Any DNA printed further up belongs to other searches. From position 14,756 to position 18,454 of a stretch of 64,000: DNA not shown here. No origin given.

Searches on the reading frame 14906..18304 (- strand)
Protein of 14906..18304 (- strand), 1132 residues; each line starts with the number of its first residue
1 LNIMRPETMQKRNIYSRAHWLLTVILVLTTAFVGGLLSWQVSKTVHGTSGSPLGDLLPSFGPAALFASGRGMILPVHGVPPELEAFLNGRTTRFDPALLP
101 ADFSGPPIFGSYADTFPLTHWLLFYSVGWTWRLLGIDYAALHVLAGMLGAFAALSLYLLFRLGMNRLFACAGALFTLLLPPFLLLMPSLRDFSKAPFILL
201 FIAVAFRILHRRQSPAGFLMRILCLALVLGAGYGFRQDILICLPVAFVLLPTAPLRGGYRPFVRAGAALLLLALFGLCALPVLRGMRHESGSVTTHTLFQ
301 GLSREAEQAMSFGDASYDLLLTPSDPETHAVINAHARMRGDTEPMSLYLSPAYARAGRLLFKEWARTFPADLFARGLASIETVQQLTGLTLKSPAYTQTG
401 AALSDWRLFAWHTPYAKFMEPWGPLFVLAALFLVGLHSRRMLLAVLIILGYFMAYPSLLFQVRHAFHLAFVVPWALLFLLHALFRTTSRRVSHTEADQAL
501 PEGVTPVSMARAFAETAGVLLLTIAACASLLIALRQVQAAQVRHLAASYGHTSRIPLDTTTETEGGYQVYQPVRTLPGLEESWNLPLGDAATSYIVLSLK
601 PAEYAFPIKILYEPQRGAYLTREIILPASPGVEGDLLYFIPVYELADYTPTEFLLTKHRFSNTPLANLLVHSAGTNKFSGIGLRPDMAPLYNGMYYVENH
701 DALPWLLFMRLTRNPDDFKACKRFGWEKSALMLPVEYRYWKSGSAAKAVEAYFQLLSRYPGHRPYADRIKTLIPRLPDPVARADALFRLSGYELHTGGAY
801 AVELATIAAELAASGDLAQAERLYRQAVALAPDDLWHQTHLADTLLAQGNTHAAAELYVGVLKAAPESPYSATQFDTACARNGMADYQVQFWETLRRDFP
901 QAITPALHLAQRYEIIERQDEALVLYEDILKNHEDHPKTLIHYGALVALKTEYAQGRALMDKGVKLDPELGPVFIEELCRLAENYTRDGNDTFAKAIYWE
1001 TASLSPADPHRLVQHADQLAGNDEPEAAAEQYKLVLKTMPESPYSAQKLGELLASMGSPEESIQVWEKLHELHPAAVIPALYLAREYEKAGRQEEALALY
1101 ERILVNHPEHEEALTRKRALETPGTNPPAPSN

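Call 39: search_protein_families(library=pfam, proteins=[window:14906-18304:-], max_evalue=0.00001)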
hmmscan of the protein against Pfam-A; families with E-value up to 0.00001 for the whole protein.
window:14906-18304:- (1132 aa): 7 families
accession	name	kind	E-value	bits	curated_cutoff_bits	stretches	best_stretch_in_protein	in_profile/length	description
PF13428.12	TPR_14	-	8.7e-19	66.6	23.5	0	1081-1116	5-40/44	Tetratricopeptide repeat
PF14559.12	TPR_19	-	1.7e-10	41.5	25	1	811-870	1-60/68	Tetratricopeptide repeat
PF13174.12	TPR_6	-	1.9e-09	38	26.3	0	1081-1109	4-32/33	Tetratricopeptide repeat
PF13424.12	TPR_12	-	1.4e-08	35.3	30.1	0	1060-1104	27-72/77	Tetratricopeptide repeat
PF07719.23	TPR_2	-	2.5e-08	33.8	27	0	805-834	5-34/34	Tetratricopeptide repeat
PF13432.12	TPR_16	-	1.4e-06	29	32.7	0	810-869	6-65/65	Tetratricopeptide repeat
PF13176.12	TPR_7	-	5.3e-06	26.6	27.9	0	1083-1110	5-34/36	Tetratricopeptide repeat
